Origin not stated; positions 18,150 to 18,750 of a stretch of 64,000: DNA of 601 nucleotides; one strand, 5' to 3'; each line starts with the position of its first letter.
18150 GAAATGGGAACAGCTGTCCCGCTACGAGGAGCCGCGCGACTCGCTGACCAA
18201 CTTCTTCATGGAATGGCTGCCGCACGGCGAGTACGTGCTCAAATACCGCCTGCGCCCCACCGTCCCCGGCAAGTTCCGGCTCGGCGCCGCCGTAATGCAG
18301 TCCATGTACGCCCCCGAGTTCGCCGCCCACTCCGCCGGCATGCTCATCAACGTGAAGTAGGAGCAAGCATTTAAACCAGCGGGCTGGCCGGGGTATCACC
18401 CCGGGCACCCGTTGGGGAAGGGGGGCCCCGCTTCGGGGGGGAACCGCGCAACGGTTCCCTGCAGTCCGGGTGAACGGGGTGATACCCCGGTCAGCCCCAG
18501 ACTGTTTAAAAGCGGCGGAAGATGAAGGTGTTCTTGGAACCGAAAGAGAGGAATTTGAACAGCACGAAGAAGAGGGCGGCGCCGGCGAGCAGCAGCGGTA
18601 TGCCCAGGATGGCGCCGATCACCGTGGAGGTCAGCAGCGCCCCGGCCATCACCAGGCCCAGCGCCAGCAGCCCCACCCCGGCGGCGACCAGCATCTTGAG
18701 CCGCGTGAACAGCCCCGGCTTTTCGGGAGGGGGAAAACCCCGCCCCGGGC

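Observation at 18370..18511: Twice-occurring ~115-nt hairpin element: identical 56-nt core, sequence-divergent but fully compensated closing stems, G-U pairs only on the + strand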

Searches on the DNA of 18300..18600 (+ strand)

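Call 5: search_rna_families(source=window, start=18300, end=18600, threshold=evalue, max_evalue=10, show_alignments=3)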
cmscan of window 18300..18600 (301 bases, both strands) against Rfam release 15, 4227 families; matches with E-value up to 10: 9.
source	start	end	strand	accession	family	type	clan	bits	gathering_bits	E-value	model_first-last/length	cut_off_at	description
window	18370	18510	+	RF04104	MIR918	Gene; miRNA;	-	28.5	268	0.0024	51-215/265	no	MIR918 microRNA precursor family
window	18418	18496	-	RF01066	6C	Cis-reg;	-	23.7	47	0.36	1-75/75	no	6C RNA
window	18373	18460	+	RF03094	LAGLIDADG-2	Gene; sRNA;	-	18.9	94.9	0.19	1-128/128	no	LAGLIDADG-2 RNA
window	18386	18492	+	RF03418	mir-3198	Gene; miRNA;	-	17.1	91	1.3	1-80/80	no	mir-3198 microRNA precursor family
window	18311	18405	-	RF03440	MIR4414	Gene; miRNA;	-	16.3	100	0.96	1-129/129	no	MIR4414 microRNA precursor family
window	18362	18487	-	RF00634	SAM-IV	Cis-reg; riboswitch;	CL00012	15.4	38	2.4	1-116/116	no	SAM (S-adenosyl methionine) riboswitch aptamer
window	18384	18494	-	RF03582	mir-m22-1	Gene; miRNA;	-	14.7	80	9.4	1-67/67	no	mir-m22-1 microRNA precursor family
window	18383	18420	-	RF02803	PyrR205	Gene; snRNA; snoRNA; HACA-box;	-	13.7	35.6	1.9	1-61/61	no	Pyrobaculum sRNA 205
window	18386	18404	-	RF01330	CRISPR-DR16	Gene; CRISPR;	-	12.9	35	5.5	6-27/37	no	CRISPR RNA direct repeat element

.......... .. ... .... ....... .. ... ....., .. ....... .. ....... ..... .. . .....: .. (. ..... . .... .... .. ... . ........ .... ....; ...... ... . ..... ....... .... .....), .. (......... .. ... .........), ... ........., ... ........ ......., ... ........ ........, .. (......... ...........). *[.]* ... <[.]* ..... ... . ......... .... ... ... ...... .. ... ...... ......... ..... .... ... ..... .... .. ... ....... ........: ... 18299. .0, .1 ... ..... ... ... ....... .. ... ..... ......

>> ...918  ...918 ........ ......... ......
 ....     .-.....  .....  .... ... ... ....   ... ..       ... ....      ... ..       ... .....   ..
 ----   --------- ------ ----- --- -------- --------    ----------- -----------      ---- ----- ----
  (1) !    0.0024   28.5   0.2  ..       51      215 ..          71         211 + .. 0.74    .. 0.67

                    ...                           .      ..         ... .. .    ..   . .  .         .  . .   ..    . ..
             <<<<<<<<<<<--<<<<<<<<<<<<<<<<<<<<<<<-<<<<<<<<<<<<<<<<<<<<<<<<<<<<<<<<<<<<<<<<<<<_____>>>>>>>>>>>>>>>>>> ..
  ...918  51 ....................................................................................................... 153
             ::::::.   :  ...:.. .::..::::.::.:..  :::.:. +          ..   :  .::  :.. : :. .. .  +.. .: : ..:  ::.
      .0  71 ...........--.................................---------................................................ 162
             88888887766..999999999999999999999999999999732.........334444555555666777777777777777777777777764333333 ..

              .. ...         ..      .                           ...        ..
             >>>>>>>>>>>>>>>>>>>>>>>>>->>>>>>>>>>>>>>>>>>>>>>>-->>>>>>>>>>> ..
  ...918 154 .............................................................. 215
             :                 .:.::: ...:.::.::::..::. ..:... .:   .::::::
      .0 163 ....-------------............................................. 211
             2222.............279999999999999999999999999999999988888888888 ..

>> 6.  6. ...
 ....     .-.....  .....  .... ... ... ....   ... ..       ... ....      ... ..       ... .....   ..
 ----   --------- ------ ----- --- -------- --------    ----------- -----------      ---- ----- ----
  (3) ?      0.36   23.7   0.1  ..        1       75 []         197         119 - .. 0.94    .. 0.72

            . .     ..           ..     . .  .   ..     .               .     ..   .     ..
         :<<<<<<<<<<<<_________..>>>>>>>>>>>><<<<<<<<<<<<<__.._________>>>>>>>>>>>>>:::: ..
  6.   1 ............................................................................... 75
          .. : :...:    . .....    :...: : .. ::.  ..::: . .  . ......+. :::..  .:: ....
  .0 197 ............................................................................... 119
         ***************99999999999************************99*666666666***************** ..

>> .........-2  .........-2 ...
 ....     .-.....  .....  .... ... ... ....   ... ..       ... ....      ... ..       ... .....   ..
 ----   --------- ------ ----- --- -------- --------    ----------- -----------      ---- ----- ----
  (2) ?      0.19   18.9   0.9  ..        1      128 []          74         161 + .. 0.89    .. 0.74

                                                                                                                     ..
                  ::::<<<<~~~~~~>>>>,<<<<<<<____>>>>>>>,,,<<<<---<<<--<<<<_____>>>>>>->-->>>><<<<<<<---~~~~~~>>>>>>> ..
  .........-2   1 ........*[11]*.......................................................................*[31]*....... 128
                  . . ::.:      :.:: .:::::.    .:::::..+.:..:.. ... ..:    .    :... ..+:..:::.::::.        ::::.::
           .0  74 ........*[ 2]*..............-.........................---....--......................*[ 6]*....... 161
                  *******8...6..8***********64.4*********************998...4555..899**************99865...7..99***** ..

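Call 37: build_rna_model(alignment_id=A1, structure=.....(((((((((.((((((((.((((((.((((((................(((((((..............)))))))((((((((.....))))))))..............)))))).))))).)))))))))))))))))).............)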
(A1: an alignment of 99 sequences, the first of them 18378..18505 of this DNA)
Model R1 built from alignment A1 (99 sequences, 160 columns); structure: as given.
model positions 138; base pairs 44; branch points 1; effective number of sequences 2.48; information 0.59 bits per position. Calibrated on 0.2 Mb of random sequence (short: E-values are rough).
structure used (alignment columns):
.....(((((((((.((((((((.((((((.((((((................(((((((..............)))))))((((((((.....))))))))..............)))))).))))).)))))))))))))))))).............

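Call 38: search_with_rna_model(model_id=R1, source=window, max_evalue=10, show_alignments=4)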
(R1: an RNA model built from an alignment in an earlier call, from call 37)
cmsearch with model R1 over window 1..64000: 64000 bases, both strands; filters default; matches with E-value up to 10: 6.
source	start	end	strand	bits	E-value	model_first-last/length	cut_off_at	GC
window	18378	18505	+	122.4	1.1e-25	1-138/138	no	0.73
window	40846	40972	+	113.9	9.2e-24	1-138/138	no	0.72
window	18373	18500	-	36.3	3.2e-06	1-138/138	no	0.73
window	40847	40964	-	19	0.024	4-132/138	no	0.73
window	59902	59914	+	9.5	3.4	76-88/138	no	0.85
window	22162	22176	+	8.4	6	75-89/138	no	0.73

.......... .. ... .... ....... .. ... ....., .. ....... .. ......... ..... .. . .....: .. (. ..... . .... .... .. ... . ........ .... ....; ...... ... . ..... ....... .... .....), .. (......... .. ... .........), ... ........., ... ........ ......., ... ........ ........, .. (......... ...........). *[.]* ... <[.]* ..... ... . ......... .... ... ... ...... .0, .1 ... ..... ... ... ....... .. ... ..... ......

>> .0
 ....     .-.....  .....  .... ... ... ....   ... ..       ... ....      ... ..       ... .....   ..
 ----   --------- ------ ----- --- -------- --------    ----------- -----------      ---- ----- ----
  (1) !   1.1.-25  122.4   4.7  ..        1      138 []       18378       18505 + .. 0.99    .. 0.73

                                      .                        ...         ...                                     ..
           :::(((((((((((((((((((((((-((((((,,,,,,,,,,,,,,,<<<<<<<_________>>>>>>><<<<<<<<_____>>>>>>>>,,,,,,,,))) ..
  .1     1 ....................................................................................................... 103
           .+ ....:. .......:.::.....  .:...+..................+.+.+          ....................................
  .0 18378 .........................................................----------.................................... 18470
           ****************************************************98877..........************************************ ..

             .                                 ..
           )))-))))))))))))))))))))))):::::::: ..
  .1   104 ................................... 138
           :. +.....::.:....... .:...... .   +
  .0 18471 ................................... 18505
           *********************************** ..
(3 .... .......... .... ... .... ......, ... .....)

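Call 39: search_with_rna_model(model_id=R1, sources=[window, L001, L002, L003, L004, L005, L006, L007, L008, L009, L010, L011, L012, L013, L014, L015, L016, L017, L018, L019, L020, L021, L022, L023, L024, L025, L026, L027, L028, L029, L030, L031, L032, L033, L034, L035, L036, L037, L038, L039, L040, L041, L042, L043, L044, L045, L046, L047, L048, L049, L050, L051, L052, L053, L054, L055, L056, L057, L058, L059, L060, L061, L062, L063, L064, L065, L066, L067, L068, L069, L070, L071, L072, L073, L074, L075, L076, L077, L078, L079, L080, L081, L082, L083, L084, L085, L086, L087, L088, L089, L090, L091, L092, L093, L094, L095, L096, L097, L098, L099], max_evalue=0.001)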
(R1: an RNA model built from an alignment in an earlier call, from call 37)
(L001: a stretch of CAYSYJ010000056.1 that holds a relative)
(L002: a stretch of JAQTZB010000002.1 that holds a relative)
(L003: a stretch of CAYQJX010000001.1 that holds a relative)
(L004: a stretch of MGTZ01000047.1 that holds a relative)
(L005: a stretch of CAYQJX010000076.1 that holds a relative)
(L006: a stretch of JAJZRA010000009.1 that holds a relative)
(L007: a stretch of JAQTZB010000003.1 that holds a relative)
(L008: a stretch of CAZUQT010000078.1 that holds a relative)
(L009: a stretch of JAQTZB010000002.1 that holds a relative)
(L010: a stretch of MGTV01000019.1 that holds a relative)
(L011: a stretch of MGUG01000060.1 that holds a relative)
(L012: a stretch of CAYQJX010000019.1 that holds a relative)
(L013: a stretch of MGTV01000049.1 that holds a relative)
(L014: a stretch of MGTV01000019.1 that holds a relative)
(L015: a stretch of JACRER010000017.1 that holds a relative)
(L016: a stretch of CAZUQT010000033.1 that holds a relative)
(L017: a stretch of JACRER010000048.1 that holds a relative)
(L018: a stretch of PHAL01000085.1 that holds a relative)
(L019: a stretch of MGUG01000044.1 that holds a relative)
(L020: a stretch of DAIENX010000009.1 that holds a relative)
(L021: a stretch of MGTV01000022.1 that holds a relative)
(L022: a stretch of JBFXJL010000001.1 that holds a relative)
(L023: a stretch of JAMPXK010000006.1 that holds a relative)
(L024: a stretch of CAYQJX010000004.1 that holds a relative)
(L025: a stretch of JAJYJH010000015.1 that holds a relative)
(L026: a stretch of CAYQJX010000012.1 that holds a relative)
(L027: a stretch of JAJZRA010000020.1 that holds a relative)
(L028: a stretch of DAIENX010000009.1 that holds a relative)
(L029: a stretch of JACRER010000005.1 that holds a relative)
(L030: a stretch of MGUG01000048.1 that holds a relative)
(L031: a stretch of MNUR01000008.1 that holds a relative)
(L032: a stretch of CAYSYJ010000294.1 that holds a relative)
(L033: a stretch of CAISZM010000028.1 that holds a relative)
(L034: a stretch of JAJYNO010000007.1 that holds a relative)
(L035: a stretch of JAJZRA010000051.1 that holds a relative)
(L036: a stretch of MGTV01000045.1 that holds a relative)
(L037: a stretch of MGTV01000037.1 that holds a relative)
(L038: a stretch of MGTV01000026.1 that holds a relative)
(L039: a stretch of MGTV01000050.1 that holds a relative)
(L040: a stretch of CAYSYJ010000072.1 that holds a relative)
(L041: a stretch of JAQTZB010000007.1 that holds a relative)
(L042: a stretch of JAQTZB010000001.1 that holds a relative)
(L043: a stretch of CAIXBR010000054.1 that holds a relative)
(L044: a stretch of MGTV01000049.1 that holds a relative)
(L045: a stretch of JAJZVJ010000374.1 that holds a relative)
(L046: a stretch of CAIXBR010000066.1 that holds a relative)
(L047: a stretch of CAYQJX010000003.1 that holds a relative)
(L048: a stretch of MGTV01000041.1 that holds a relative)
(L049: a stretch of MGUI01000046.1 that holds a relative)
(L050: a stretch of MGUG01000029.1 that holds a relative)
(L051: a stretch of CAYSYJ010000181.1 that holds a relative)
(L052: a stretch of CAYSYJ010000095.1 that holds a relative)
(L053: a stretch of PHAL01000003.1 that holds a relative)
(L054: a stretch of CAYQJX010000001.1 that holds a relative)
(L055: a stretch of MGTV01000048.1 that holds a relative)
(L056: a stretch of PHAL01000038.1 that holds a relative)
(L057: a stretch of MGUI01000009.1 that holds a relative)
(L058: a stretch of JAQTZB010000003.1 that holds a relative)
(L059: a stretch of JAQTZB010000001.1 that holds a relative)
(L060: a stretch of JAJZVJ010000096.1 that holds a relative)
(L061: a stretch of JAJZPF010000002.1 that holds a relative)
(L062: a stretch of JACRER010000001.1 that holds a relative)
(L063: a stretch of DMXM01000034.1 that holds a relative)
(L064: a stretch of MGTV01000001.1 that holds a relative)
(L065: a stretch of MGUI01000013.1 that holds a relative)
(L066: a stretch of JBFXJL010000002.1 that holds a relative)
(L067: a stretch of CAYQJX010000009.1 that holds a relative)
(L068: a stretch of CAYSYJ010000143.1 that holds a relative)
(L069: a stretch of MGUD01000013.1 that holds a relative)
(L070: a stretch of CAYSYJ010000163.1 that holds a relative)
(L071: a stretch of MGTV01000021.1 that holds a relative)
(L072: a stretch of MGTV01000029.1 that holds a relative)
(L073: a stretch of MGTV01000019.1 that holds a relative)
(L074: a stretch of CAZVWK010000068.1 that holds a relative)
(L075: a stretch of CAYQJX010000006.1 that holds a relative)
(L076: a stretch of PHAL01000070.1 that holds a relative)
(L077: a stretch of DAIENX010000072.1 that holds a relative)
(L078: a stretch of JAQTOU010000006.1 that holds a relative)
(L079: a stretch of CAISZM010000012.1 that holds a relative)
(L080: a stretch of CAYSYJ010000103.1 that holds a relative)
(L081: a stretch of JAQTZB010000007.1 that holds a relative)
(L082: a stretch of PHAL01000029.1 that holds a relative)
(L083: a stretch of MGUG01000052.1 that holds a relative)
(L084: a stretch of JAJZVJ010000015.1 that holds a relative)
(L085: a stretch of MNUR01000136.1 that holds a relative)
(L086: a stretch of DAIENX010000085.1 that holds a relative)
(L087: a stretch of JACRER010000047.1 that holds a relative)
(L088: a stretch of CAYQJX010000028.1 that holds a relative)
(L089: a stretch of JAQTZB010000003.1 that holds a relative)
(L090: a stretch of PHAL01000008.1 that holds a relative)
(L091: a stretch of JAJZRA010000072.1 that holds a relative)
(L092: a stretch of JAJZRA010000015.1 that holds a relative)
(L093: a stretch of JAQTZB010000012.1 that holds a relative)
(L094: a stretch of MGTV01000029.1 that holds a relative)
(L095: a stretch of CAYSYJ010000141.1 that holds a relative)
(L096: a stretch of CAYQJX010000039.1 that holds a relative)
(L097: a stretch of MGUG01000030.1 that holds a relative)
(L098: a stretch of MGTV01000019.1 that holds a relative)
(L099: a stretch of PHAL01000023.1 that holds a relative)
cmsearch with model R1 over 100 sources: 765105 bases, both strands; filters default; matches with E-value up to 0.001: 118.
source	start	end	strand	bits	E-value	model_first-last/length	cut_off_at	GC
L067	1739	1876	-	136.4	9.2e-28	1-138/138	no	0.67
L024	5523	5660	+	135.6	1.5e-27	1-138/138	no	0.71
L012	1486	1626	-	135.4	1.6e-27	1-138/138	no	0.71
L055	6245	6385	+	134.3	2.8e-27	1-138/138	no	0.7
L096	1433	1560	+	132.7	6.5e-27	1-138/138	no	0.69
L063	2542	2681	-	132.3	7.8e-27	1-138/138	no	0.69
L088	6229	6366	+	132.3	7.9e-27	1-138/138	no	0.7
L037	3791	3924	+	131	1.5e-26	1-138/138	no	0.64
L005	734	871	-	130.9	1.6e-26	1-138/138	no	0.7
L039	4117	4252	-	130.6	1.9e-26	1-138/138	no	0.66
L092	6051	6186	+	130.1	2.5e-26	1-138/138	no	0.71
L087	2802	2942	+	129.1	4.1e-26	1-138/138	no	0.71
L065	735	872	-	128.4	6.1e-26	1-138/138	no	0.7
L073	2549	2684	-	128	7.4e-26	1-138/138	no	0.68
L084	808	946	-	127.4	9.9e-26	1-138/138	no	0.71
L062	2900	3035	-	127.2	1.1e-25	1-138/138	no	0.71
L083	6511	6649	-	125.5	2.7e-25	1-138/138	no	0.68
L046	142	272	+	125.2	3.1e-25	1-138/138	no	0.71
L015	1153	1293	-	125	3.5e-25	1-138/138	no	0.74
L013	2912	3045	+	124.9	3.7e-25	1-138/138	no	0.72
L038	5586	5721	-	124.8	3.9e-25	1-138/138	no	0.65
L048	2620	2756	+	124.5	4.5e-25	1-138/138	no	0.65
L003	5688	5830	+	124.5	4.7e-25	1-138/138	no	0.72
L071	4428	4563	+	123.3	8.8e-25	1-138/138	no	0.64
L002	5783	5922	-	122.2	1.5e-24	1-138/138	no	0.71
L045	1632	1770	+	122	1.7e-24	1-138/138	no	0.71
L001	6915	7050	+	121.8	1.9e-24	1-138/138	no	0.63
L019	3100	3239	-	121.2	2.6e-24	1-138/138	no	0.73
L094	2498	2636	+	121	2.8e-24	1-138/138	no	0.7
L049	4985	5127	-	119.4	6.4e-24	1-138/138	no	0.69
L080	5423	5562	+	119.2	7.3e-24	1-138/138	no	0.71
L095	4498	4637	-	118.6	9.8e-24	1-138/138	no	0.67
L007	3353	3492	+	118.4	1.1e-23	1-138/138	no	0.73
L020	6861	7000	+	118.2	1.2e-23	1-138/138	no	0.7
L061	7034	7175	-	118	1.3e-23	1-138/138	no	0.68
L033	99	235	-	117.6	1.7e-23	1-138/138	no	0.68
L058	5646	5785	+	116.9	2.4e-23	1-138/138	no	0.73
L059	5951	6091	-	116.7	2.6e-23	1-138/138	no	0.73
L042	204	343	-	116.7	2.6e-23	1-138/138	no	0.74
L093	2893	3032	+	116.6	2.8e-23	1-138/138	no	0.71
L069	1046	1184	+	116.4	3e-23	1-138/138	no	0.75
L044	4224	4360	+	116.2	3.4e-23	1-138/138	no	0.61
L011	1034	1172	+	116.2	3.5e-23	1-138/138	no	0.75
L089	4434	4574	-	114.3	9.4e-23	1-138/138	no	0.73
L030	7425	7560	-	113.8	1.2e-22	1-138/138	no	0.76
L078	3729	3871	+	113.7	1.3e-22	1-138/138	no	0.69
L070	3994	4133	-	113.4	1.5e-22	1-138/138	no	0.72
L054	2416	2554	+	112.1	2.8e-22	1-138/138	no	0.74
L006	6509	6648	-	112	3e-22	1-138/138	no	0.72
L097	4859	4986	+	112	3e-22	1-138/138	no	0.7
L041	5912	6050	-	111.4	4.3e-22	1-138/138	no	0.71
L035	1648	1785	+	111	5.1e-22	1-138/138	no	0.76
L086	2772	2907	+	110.2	7.6e-22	1-138/138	no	0.74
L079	1329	1457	-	109.6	1e-21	1-138/138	no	0.71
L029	925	1061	-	109.3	1.2e-21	1-138/138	no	0.7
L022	356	482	-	108.3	2.1e-21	1-138/138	no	0.71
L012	339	477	-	107.7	2.8e-21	1-138/138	no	0.74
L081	5919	6056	-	106.6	5e-21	1-138/138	no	0.7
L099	5349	5486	+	106.6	5e-21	1-138/138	no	0.7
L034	2927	3064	+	105.5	8.7e-21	1-138/138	no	0.72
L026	1862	1988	+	105.3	1e-20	1-138/138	no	0.73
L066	826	964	-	104.9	1.2e-20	1-138/138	no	0.69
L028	2608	2747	-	104.6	1.4e-20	1-138/138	no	0.69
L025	7640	7777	+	104.5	1.5e-20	1-138/138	no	0.73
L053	3950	4076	-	104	1.9e-20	1-138/138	no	0.72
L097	7479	7615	+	103.5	2.5e-20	1-138/138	no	0.69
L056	5224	5352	+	103.3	2.8e-20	1-138/138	no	0.71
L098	4299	4470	-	102.9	3.5e-20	1-138/138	no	0.59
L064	651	822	+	102.8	3.7e-20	1-138/138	no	0.57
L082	3575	3701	-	102.5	4.3e-20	1-138/138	no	0.71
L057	1020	1159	-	100.3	1.3e-19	1-138/138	no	0.73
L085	3209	3335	+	99.8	1.7e-19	1-138/138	no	0.66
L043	4039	4161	-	98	4.5e-19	1-138/138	no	0.72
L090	281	407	-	96.9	8e-19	1-138/138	no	0.71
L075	1683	1815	+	96.7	8.6e-19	1-138/138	no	0.76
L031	6086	6209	+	96.5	9.7e-19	1-138/138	no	0.69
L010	795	927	+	95.6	1.5e-18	1-138/138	no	0.72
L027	5382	5511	-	95.5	1.6e-18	1-138/138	no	0.69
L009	4397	4522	-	94.7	2.5e-18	1-138/138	no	0.75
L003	7845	7989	+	94.4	2.9e-18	1-138/138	no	0.66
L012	3138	3266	-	94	3.5e-18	1-138/138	no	0.72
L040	2497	2627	+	93.4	4.8e-18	1-138/138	no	0.76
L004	5773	5912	-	92.9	6.1e-18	1-138/138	no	0.74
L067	1900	2042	+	92.8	6.5e-18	1-138/138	no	0.71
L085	30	156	+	91.3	1.5e-17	1-138/138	no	0.74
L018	179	305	+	91.1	1.6e-17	1-138/138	no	0.62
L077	7125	7257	-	88.2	7.1e-17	1-138/138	no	0.71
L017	840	976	-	86.9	1.4e-16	1-138/138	no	0.69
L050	184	319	+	84.7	4.3e-16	1-138/138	no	0.7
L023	7731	7862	-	84.7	4.4e-16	1-138/138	no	0.73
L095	1230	1360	-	84.3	5.6e-16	1-138/138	no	0.73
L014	280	410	+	82.4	1.4e-15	1-138/138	no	0.76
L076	5273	5409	-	81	3.1e-15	1-138/138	no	0.72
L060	2681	2803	-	79.7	6e-15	1-138/138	no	0.79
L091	909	1039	+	75.5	5.3e-14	1-138/138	no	0.79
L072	7876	8000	+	74.6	8.4e-14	1-132/138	3'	0.76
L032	1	91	-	62.9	3.7e-11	1-96/138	3'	0.7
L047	7615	7673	-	60.4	1.4e-10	33-101/138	no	0.75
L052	1044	1130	-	56.1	1.3e-09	52-138/138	5'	0.7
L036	2126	2186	-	53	6.3e-09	36-100/138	no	0.72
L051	4692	4778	-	49.8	3.2e-08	54-138/138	5'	0.68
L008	4282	4367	-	48.4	6.8e-08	56-138/138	5'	0.64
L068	1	85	+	47.7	1e-07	55-138/138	5'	0.72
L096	1428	1555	-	46.2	2.1e-07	1-138/138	no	0.7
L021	3050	3097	-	44.8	4.4e-07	49-93/138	no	0.73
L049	4990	5132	+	35.6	5.3e-05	1-138/138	no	0.68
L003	7840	7984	-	35.4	5.9e-05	1-138/138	no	0.65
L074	2583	2696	+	34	0.00012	1-138/138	no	0.69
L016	4703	4770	-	33.8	0.00014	25-109/138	no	0.65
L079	1335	1461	+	33.4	0.00016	1-138/138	no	0.72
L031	6081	6204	-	31.3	0.00051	1-138/138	no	0.69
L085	3204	3330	-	31.2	0.00053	1-138/138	no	0.67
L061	7039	7180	+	30.9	0.00062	1-138/138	no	0.68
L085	25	151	-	30.7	0.00067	1-138/138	no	0.73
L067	1744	1876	+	30.3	0.00081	1-138/138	no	0.66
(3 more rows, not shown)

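Call 45: search_with_rna_model(model_id=R1, sources=[L107, L108, L109, L110, L111, L112, L113, L114, L115, L116, L117, L118, L119, L120, L121, L122, L123, L124, L125, L126, L127, L128, L129, L130, L131, L132, L133, L134, L135, L136, L137, L138, L139, L140, L141, L142, L143, L144, L145, L146, L147, L148, L149, L150], max_evalue=0.01)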
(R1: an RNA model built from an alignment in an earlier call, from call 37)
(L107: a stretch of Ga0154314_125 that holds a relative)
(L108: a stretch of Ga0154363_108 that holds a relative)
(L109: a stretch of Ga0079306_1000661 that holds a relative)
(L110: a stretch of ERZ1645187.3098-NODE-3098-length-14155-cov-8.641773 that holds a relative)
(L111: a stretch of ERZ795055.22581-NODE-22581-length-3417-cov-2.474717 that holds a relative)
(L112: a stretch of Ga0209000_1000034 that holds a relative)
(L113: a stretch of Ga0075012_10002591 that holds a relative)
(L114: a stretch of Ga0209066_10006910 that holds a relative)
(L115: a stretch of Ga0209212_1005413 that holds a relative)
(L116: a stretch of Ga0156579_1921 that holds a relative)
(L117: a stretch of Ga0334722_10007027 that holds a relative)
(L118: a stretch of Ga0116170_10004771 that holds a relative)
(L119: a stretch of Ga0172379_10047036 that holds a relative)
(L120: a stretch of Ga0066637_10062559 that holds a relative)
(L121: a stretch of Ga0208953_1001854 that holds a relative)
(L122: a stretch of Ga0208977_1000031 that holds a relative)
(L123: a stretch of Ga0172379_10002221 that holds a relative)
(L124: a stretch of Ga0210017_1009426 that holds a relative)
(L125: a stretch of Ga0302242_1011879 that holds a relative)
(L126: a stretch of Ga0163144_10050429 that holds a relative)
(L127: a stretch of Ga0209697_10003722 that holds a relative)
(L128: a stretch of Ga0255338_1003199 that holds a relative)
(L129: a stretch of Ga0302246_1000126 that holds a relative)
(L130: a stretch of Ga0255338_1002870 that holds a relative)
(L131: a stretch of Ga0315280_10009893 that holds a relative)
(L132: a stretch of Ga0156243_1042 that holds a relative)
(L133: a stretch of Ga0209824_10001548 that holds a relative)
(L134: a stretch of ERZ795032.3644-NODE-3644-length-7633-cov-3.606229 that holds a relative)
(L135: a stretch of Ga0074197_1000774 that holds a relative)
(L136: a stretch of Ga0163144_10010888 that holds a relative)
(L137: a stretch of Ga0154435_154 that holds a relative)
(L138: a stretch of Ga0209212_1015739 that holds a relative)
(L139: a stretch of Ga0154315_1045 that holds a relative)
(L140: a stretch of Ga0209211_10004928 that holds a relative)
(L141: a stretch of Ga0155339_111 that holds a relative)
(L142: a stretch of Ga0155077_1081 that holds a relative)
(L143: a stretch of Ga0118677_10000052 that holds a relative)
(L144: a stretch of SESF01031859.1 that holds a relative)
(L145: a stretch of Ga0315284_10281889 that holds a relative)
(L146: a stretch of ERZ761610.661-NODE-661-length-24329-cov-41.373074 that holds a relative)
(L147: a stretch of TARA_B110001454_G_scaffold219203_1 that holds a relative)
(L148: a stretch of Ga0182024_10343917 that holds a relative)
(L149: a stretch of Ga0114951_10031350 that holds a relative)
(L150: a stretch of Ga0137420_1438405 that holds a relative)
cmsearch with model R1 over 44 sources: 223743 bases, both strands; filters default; matches with E-value up to 0.01: 2.
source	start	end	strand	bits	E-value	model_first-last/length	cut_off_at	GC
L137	3904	4043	+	110.3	2.2e-22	1-138/138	no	0.71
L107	3728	3868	-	103.4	7.6e-21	1-138/138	no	0.7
